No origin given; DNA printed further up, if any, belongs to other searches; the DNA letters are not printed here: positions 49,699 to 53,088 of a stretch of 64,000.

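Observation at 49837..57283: Shikimate-to-cyclohexanecarboxyl-CoA-like cassette inserted in the conserved tRNA Gly-Cys-Leu cluster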

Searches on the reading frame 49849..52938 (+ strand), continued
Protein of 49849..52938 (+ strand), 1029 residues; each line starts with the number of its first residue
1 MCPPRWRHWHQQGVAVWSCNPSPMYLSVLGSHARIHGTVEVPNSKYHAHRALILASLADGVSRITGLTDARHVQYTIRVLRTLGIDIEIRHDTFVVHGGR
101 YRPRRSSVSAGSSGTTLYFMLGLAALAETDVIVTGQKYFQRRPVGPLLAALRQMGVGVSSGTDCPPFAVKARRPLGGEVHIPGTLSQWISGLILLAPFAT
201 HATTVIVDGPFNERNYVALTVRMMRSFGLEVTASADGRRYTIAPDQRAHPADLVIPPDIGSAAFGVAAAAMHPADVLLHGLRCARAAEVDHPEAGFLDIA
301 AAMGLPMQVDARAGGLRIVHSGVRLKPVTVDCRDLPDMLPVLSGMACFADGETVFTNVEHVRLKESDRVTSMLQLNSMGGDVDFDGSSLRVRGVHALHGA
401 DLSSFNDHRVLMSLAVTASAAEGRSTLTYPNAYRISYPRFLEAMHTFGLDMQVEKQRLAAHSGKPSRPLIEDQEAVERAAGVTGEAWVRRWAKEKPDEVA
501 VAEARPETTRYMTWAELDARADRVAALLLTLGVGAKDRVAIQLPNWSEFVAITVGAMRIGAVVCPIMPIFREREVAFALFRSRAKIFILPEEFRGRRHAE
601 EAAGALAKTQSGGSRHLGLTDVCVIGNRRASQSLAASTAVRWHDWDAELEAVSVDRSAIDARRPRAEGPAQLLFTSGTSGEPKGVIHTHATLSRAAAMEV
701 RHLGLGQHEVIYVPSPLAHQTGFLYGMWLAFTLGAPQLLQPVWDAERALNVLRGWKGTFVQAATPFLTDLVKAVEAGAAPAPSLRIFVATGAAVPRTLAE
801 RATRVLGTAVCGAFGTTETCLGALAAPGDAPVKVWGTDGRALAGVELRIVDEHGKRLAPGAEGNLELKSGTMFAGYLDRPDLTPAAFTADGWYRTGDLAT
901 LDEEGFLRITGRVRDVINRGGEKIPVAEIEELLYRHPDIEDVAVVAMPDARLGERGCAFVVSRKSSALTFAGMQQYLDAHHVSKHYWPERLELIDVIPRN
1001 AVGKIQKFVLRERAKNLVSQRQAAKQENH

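Call 86: find_encoding_contigs(protein=P0006, flank=10000, max_places=1)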
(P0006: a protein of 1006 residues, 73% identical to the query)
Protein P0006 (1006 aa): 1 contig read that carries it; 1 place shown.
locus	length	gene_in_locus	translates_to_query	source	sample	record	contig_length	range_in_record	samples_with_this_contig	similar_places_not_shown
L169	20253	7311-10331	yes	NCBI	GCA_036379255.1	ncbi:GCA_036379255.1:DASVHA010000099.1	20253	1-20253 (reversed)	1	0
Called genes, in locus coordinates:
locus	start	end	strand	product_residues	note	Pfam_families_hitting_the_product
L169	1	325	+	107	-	PF00083:Sugar_tr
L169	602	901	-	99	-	-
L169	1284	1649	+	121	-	-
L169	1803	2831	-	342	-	PF21783:YNCE (faint), PF23414:Beta-prop_EML_2 (faint), PF25174:Beta-prop_THOC3 (faint), PF06433:Me-amine-dh_H (faint), PF10282:Lactonase (weak), PF02239:Cytochrom_D1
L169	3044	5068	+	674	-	PF00999:Na_H_Exchanger, PF00582:Usp (faint)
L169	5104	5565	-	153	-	PF01575:MaoC_dehydratas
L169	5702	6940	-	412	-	PF00109:ketoacyl-synt, PF02801:Ketoacyl-synt_C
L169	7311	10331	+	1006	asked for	PF00275:EPSP_synthase, PF00501:AMP-binding, PF13193:AMP-binding_C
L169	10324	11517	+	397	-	PF02771:Acyl-CoA_dh_N, PF02770:Acyl-CoA_dh_M, PF00441:Acyl-CoA_dh_1, PF08028:Acyl-CoA_dh_2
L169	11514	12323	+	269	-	PF00106:adh_short, PF08659:KR (weak), PF13561:adh_short_C2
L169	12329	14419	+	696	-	PF00724:Oxidored_FMN, PF00070:Pyr_redox (faint), PF00890:FAD_binding_2 (weak), PF01266:DAO (weak), PF03486:HI0933_like (weak), PF07992:Pyr_redox_2, PF12831:FAD_oxidored (weak), PF13450:NAD_binding_8, +1 more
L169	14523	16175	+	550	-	PF00501:AMP-binding, PF13193:AMP-binding_C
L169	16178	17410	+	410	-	PF00109:ketoacyl-synt, PF02801:Ketoacyl-synt_C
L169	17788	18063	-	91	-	PF20008:DUF6429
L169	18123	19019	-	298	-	-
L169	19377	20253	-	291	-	PF07690:MFS_1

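Call 87: find_encoding_contigs(protein=P0007, flank=10000, max_places=1)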
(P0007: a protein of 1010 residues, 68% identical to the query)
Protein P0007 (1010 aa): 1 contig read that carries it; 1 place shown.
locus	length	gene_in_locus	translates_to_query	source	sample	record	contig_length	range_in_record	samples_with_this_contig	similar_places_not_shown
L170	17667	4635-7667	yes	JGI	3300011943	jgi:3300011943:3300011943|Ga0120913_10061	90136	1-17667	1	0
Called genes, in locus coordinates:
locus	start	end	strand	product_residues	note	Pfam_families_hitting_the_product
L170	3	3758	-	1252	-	?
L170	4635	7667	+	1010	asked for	PF00275:EPSP_synthase, PF00501:AMP-binding, PF13193:AMP-binding_C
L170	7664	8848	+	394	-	PF02771:Acyl-CoA_dh_N, PF02770:Acyl-CoA_dh_M, PF00441:Acyl-CoA_dh_1, PF08028:Acyl-CoA_dh_2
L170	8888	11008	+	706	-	PF00724:Oxidored_FMN, PF00070:Pyr_redox (faint), PF03486:HI0933_like (weak), PF07992:Pyr_redox_2, PF13450:NAD_binding_8 (weak)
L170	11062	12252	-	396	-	PF00009:GTP_EFTU, PF03144:GTP_EFTU_D2, PF03143:GTP_EFTU_D3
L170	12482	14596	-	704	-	PF00009:GTP_EFTU, PF22042:EF-G_D2, PF03144:GTP_EFTU_D2, PF14492:EFG_III, PF16658:RF3_C (weak), PF03764:EFG_IV, PF00679:EFG_C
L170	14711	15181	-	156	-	PF00177:Ribosomal_S7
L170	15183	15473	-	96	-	PF00164:Ribosom_S12_S23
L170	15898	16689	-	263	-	PF09339:HTH_IclR, PF01614:IclR_C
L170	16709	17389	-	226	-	PF01144:CoA_trans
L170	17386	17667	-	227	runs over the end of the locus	PF01144:CoA_trans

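Call 88: search_protein_families(library=ncbifam, proteins=[L169:5702-6940:-, L169:5104-5565:-, L169:14523-16175:+, L169:16178-17410:+, L169:18123-19019:-, L169:1803-2831:-], max_evalue=1e-8)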
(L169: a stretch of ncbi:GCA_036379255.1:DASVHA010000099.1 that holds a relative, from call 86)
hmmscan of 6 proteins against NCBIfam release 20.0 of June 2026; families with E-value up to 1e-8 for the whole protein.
L169:5702-6940:- (412 aa): 20 families
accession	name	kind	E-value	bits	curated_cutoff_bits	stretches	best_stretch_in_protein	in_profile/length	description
NF005589.0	PRK07314.1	subfamily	1.7e-186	619.9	387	1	1-411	1-411/413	beta-ketoacyl-ACP synthase II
TIGR03150.1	fabF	equivalog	5.5e-186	618.1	493.75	1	4-410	1-407/407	beta-ketoacyl-ACP synthase II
NF006434.0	PRK08722.1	equivalog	4.6e-164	546.2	759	1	1-411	1-413/414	beta-ketoacyl-ACP synthase II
NF004970.0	PRK06333.1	subfamily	4.9e-154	513.2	525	1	1-411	1-421/424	beta-ketoacyl-ACP synthase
NF006274.0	PRK08439.1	equivalog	1e-145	485.6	621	1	4-411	2-405/406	beta-ketoacyl-ACP synthase II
NF005935.0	PRK07967.1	equivalog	2.1e-102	343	630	1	4-411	2-403/406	beta-ketoacyl-ACP synthase I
NF005076.0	PRK06501.1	equivalog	3.2e-91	306.3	629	1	138-410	149-421/425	beta-ketoacyl-ACP synthase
NF006587.0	PRK09116.1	equivalog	2.4e-89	299.9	470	1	4-411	2-406/408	beta-ketoacyl-ACP synthase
NF005916.1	PRK07910.1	equivalog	5.3e-87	292.4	560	1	5-409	13-415/418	KasA/KasB family beta-ketoacyl-ACP synthase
NF005490.0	PRK07103.1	equivalog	4.1e-75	253.4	445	1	3-411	3-412/414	polyketide beta-ketoacyl:acyl carrier protein synthase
NF006618.0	PRK09185.1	subfamily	2.6e-66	224.3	407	1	5-411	4-392/394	beta-ketoacyl-ACP synthase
NF004618.0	PRK05952.1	equivalog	2.6e-65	220.8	455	1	5-411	3-382/384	beta-ketoacyl-ACP synthase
NF058662.1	cispenta_AmcF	equivalog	1.3e-57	195.5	325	1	156-410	121-368/369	cispentacin biosynthesis acyltransferase subunit AmcF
NF045894.1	PKS_plus_SDR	equivalog_domain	4.9e-46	157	1740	1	84-410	100-425/1515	type I polyketide synthase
NF040607.1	mycolic_Pks13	equivalog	2.1e-40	138.1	2100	1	90-410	204-524/1680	polyketide synthase Pks13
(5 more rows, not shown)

L169:5104-5565:- (153 aa): 1 family
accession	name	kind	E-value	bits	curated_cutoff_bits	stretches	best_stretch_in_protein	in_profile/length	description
TIGR02278.1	PaaN-DH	equivalog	3.4e-10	38.8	562.8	1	16-109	531-621/664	phenylacetic acid degradation bifunctional protein PaaZ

L169:14523-16175:+ (550 aa): 93 families (the best 25 are shown)
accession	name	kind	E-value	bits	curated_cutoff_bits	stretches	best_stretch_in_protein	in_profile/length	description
NF004837.0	PRK06187.1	subfamily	1.5e-106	356.7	476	1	22-527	14-518/531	long-chain-fatty-acid--CoA ligase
NF006182.0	PRK08316.1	subfamily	1e-76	258.5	663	1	23-523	18-509/523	fatty acyl-CoA synthetase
NF005801.1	PRK07656.1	equivalog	1.1e-70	238.7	657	1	26-524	11-496/500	FadD3 family acyl-CoA ligase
NF052269.1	Staph_lig_FadD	equivalog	4.7e-69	233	650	1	31-532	15-494/499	long-chain-fatty-acid--CoA ligase FadD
NF006572.0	PRK09088.1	equivalog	8e-68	229.3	696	1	31-533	16-489/491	acyl-CoA synthetase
NF005307.0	PRK06839.1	equivalog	1.1e-66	225.5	748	1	32-528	18-490/496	o-succinylbenzoate--CoA ligase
NF006020.0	PRK08162.1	subfamily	2.4e-62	211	677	1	20-535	23-542/545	acyl-CoA synthetase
NF005857.1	PRK07786.1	exception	2.3e-61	207.8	733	1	40-524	31-505/513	fatty-acid--CoA ligase FadD5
NF002966.0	PRK03640.1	equivalog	5.1e-61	206.7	556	1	31-528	17-477/483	o-succinylbenzoate--CoA ligase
NF053567.1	HBDA_AROS1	equivalog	3.5e-60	203.9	1000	1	29-530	27-518/523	3-hydroxybenzoate--CoA ligase HbdA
NF009233.0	PRK12583.1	subfamily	3.8e-60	203.8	832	1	21-533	23-552/558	fatty acid CoA ligase family protein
NF005863.0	PRK07798.1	subfamily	1.1e-59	202.4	543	1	22-534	10-534/540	acyl-CoA synthetase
NF004797.0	PRK06145.1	equivalog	5.7e-59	199.8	850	1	31-523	17-487/499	acyl-CoA synthetase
NF005702.0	PRK07514.1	subfamily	9.2e-59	199.1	558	1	33-521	19-490/506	malonyl-CoA synthase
NF006181.0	PRK08314.1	subfamily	3e-58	197.4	705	2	182-534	210-557/563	long-chain-fatty-acid--CoA ligase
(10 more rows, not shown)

L169:16178-17410:+ (410 aa): 20 families
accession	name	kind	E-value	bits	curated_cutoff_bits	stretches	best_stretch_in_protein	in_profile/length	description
TIGR03150.1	fabF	equivalog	6.4e-144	479.6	493.75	1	5-407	3-406/407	beta-ketoacyl-ACP synthase II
NF005589.0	PRK07314.1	subfamily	9e-140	466.1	387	1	4-408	5-410/413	beta-ketoacyl-ACP synthase II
NF004970.0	PRK06333.1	subfamily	8.7e-114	380.6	525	1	4-407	5-419/424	beta-ketoacyl-ACP synthase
NF006274.0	PRK08439.1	equivalog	4.2e-113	378.2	621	1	5-407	4-403/406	beta-ketoacyl-ACP synthase II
NF005916.1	PRK07910.1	equivalog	4.6e-95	319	560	1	5-409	14-417/418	KasA/KasB family beta-ketoacyl-ACP synthase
NF006434.0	PRK08722.1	equivalog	8.7e-95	318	759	1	4-407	5-411/414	beta-ketoacyl-ACP synthase II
NF005076.0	PRK06501.1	equivalog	1e-85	288.2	629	1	5-407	13-420/425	beta-ketoacyl-ACP synthase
NF006587.0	PRK09116.1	equivalog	1.4e-83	280.9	470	1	5-407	4-404/408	beta-ketoacyl-ACP synthase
NF004618.0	PRK05952.1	equivalog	2.9e-75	253.6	455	1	5-408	4-381/384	beta-ketoacyl-ACP synthase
NF005935.0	PRK07967.1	equivalog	4.5e-66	223.4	630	1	5-406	4-400/406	beta-ketoacyl-ACP synthase I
NF006618.0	PRK09185.1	subfamily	6.9e-66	222.9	407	1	4-409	4-392/394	beta-ketoacyl-ACP synthase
NF005490.0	PRK07103.1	equivalog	1e-61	209.2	445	1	3-405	4-408/414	polyketide beta-ketoacyl:acyl carrier protein synthase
NF058662.1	cispenta_AmcF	equivalog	9.1e-58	196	325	1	5-407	2-367/369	cispentacin biosynthesis acyltransferase subunit AmcF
NF045894.1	PKS_plus_SDR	equivalog_domain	8.2e-36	123.1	1740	1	79-402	96-419/1515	type I polyketide synthase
NF040607.1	mycolic_Pks13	equivalog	2.3e-32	111.5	2100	1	149-402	258-518/1680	polyketide synthase Pks13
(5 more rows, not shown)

L169:18123-19019:- (298 aa): 0 families

L169:1803-2831:- (342 aa): 8 families
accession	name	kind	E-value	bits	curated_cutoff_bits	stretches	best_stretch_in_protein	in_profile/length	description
NF052460.1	L-NosZ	equivalog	9.9e-33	113.4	700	2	163-330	45-216/480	clade III lactonase-type nitrous-oxide reductase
NF052340.1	hydrazine_beta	equivalog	1.4e-31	109.9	560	3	207-328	35-159/372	hydrazine synthase subunit beta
TIGR03866.1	PQQ_ABC_repeats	subfamily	2.9e-31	108.7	287.3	3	132-261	21-140/310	PQQ-dependent catabolism-associated beta-propeller protein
TIGR02276.1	beta_rpt_yvtn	repeat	4.4e-30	103.4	27.85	0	256-296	2-42/42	beta-propeller repeat protein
NF052342.1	hydrazine_BC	exception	2.1e-20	72.5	1250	2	207-333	41-170/690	hydrazine synthase subunit beta-gamma fusion subunit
NF048007.1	MmpL3Stblzr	equivalog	6.2e-12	45.4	600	0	68-233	178-336/366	MmpL3/TtfA transport complex stabilizer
NF052280.1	7_blade_YncE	equivalog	8e-11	41.3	400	0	166-221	262-315/338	7-bladed beta-propeller protein YncE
TIGR03907.1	QH_beta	equivalog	1.7e-09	37.3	223.2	0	227-289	264-325/338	quinohemoprotein amine dehydrogenase subunit beta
